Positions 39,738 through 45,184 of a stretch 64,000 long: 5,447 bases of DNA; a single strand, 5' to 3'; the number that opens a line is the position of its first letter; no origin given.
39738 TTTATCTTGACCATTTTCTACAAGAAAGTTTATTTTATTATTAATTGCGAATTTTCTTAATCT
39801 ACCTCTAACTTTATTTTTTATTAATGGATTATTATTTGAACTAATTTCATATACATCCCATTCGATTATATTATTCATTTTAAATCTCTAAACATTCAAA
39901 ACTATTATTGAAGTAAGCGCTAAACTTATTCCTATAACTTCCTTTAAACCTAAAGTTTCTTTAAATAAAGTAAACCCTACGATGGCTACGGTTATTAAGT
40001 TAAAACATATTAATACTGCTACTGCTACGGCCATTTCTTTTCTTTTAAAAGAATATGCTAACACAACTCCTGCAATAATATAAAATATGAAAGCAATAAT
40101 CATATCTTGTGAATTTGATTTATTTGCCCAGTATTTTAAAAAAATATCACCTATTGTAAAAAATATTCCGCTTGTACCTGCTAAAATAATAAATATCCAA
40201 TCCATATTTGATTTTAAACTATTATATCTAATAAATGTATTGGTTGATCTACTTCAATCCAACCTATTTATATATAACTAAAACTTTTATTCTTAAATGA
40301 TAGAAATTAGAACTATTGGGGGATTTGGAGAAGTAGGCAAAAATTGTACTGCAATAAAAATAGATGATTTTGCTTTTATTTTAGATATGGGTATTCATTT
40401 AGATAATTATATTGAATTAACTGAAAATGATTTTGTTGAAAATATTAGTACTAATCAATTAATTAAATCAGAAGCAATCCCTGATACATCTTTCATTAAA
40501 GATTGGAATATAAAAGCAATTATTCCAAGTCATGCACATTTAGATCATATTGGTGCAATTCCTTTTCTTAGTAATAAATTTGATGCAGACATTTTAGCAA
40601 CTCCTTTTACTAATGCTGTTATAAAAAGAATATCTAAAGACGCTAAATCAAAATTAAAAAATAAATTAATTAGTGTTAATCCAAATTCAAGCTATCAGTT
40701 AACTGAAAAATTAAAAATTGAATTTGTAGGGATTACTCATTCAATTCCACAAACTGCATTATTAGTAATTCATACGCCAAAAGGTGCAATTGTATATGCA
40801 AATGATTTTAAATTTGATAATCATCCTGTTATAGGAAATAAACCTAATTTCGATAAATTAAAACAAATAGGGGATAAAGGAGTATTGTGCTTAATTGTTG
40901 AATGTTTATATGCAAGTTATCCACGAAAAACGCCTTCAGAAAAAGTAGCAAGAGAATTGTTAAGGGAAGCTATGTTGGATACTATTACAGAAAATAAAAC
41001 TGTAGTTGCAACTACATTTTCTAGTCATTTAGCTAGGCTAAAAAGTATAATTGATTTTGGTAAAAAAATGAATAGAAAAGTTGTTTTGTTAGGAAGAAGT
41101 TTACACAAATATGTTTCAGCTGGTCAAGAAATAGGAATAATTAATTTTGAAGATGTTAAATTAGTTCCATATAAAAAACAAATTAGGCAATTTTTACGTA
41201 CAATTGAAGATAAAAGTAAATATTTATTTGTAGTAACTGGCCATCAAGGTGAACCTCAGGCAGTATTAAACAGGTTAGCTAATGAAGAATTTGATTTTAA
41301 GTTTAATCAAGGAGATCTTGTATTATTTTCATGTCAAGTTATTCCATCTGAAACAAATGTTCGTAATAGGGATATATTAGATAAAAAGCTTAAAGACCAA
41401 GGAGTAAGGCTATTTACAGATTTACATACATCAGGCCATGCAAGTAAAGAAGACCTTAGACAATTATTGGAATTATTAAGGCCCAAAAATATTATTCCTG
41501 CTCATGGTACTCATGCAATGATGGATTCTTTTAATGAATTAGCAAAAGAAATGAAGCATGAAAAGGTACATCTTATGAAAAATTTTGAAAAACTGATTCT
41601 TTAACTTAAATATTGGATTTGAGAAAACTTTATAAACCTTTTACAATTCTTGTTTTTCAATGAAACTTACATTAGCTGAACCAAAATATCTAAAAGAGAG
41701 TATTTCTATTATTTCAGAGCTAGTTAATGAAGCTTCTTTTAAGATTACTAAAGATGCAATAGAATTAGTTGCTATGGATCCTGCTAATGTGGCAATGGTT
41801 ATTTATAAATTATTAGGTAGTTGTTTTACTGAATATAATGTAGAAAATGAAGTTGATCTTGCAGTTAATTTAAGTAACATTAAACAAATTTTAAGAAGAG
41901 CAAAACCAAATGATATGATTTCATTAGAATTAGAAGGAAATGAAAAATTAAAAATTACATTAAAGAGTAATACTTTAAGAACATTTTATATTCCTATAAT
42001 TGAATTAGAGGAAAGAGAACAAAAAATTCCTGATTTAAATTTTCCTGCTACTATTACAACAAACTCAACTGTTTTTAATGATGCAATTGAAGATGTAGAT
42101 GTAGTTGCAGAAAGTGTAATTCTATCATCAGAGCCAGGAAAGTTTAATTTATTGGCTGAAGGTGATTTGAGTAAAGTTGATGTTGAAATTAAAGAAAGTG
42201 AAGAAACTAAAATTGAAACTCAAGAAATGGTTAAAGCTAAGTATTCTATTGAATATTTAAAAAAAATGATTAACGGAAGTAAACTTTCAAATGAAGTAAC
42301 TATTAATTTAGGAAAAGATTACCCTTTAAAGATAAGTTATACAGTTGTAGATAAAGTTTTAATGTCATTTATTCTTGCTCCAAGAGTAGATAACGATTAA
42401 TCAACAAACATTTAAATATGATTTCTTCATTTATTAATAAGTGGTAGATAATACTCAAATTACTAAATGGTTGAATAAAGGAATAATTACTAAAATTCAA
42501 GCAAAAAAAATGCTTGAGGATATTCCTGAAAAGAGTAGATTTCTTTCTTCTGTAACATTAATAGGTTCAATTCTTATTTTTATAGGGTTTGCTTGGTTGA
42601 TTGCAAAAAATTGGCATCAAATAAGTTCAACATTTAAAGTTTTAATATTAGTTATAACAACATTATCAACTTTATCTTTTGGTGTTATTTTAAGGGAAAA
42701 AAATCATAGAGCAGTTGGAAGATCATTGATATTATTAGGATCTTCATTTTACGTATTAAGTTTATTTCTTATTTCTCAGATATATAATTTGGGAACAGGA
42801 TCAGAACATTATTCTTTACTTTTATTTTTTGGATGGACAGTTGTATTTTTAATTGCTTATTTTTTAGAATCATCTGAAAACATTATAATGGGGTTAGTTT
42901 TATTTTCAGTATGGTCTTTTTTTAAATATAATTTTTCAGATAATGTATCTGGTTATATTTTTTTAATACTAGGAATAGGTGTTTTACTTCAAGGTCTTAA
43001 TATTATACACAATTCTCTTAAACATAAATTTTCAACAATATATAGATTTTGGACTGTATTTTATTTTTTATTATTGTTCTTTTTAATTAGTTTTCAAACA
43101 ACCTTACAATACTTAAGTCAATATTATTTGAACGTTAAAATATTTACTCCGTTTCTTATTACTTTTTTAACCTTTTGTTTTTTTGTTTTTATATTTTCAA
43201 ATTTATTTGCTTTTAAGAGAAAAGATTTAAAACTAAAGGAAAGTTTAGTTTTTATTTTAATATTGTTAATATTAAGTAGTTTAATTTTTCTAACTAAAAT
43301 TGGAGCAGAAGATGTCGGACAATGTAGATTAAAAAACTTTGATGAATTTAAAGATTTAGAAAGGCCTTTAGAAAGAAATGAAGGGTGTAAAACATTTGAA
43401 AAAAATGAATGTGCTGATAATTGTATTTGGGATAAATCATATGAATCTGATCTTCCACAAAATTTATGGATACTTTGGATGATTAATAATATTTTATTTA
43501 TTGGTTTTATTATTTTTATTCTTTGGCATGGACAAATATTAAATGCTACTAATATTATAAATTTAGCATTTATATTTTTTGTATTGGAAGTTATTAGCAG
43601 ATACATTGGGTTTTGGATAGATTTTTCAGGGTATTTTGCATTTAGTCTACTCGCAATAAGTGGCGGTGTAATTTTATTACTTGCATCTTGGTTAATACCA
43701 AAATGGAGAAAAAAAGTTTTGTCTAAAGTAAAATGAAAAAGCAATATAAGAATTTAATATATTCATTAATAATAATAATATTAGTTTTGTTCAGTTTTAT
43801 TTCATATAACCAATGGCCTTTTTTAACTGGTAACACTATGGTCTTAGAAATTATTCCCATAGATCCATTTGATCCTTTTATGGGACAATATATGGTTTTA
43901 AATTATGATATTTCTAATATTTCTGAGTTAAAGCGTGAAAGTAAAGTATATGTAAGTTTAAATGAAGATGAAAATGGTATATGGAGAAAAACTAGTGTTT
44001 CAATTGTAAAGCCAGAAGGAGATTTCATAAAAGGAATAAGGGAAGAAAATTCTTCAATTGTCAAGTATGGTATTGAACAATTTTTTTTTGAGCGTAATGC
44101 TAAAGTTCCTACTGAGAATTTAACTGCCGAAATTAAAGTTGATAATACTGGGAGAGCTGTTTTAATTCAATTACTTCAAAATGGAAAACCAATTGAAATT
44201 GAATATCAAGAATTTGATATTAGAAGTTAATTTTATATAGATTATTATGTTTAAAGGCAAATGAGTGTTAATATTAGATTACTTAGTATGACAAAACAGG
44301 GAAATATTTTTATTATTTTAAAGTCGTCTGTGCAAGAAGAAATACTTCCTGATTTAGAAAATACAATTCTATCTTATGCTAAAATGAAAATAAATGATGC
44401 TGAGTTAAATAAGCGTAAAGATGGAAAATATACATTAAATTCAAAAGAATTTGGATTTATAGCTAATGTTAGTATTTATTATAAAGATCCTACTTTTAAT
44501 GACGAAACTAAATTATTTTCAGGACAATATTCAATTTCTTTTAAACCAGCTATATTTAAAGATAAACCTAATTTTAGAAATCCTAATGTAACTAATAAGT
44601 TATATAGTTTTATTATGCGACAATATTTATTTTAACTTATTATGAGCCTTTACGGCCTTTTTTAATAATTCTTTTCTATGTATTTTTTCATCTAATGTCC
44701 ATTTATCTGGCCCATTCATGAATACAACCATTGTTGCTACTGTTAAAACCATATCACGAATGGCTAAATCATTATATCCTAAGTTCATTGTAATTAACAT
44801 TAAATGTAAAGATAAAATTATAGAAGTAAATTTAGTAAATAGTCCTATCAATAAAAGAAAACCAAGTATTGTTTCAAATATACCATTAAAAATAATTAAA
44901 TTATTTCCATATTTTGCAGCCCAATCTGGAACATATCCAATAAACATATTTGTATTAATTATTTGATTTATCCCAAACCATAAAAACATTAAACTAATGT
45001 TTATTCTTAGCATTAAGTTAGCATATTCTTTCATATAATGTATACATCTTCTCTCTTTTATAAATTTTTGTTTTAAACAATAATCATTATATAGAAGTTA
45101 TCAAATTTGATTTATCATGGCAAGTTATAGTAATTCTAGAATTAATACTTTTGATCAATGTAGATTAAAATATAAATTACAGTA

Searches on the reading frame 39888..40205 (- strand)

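Call 57: search_protein_families(library=pfam, proteins=[window:39888-40205:-], max_evalue=0.00001)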
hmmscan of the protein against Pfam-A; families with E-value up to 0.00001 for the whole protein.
window:39888-40205:- (105 aa): 1 family
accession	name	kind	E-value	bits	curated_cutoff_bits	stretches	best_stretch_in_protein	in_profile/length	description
PF00893.25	Multi_Drug_Res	-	4.2e-10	40.5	23.7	1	1-95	1-92/93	Small Multidrug Resistance protein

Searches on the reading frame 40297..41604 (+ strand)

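Call 57: search_protein_families(library=pfam, proteins=[window:40297-41604:+], max_evalue=0.00001)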
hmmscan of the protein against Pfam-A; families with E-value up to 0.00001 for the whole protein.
window:40297-41604:+ (435 aa): 4 families
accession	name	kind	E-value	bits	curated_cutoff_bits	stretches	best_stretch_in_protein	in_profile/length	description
PF22505.1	RNase_J_b_CASP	-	3.8e-26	91.8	27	1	235-355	3-118/126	Ribonuclease J, beta-CASP domain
PF07521.17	RMMBL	-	3e-13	50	21.6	1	376-426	11-62/63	Zn-dependent metallo-hydrolase RNA specificity domain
PF00753.33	Lactamase_B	-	1.9e-09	38.2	22.7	1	12-101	3-73/196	Metallo-beta-lactamase superfamily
PF12706.13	Lactamase_B_2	-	8.8e-08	32.4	27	1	71-173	30-146/200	Beta-lactamase superfamily domain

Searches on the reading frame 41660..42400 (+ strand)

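Call 57: search_protein_families(library=pfam, proteins=[window:41660-42400:+], max_evalue=0.00001)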
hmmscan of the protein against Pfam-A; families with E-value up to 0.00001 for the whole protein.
window:41660-42400:+ (246 aa): 5 families
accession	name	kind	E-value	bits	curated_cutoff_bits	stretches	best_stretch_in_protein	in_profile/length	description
PF02747.20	PCNA_C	-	5e-16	59.5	23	1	122-241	1-127/128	Proliferating cell nuclear antigen, C-terminal domain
PF00705.23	PCNA_N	-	3.1e-14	53.2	20.3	1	5-102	6-104/127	Proliferating cell nuclear antigen, N-terminal domain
PF02144.21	Rad1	-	3.9e-06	26.6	24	1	22-216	22-244/257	Repair protein Rad1/Rec1/Rad17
PF04005.17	Hus1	-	4.6e-06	26.4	27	0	2-109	4-103/288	Hus1-like protein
PF04139.18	Rad9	-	5.2e-06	26.5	25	1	14-198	4-187/253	Rad9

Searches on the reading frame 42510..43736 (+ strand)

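Call 57: search_protein_families(library=pfam, proteins=[window:42510-43736:+], max_evalue=0.00001)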
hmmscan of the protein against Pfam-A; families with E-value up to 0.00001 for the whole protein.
window:42510-43736:+ (408 aa): 1 family
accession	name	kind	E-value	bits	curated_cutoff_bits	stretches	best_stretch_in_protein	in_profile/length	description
PF09925.14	DUF2157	-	8.3e-19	68.2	32.4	1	7-121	30-142/146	Predicted membrane protein (DUF2157)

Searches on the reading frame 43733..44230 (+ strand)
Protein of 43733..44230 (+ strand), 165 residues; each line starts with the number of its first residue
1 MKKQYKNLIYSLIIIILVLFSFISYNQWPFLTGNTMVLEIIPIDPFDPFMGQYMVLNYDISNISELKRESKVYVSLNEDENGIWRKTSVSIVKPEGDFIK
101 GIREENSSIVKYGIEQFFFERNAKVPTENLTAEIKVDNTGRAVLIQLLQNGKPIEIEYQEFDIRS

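Call 57: search_protein_families(library=pfam, proteins=[window:43733-44230:+], max_evalue=0.00001)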
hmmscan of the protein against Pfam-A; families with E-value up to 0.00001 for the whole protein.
window:43733-44230:+ (165 aa): 1 family
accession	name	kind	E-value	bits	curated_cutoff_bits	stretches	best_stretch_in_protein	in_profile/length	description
PF14345.11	GDYXXLXY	-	2.2e-26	92.9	27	1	16-147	2-153/153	GDYXXLXY protein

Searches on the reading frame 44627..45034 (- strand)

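Call 58: search_protein_families(library=pfam, proteins=[window:44627-45034:-], max_evalue=0.00001)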
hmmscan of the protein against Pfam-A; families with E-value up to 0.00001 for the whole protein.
window:44627-45034:- (135 aa): 1 family
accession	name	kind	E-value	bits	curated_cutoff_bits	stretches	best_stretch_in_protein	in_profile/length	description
PF07681.17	DoxX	-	4.4e-08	34.1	23.6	1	7-82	3-80/85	DoxX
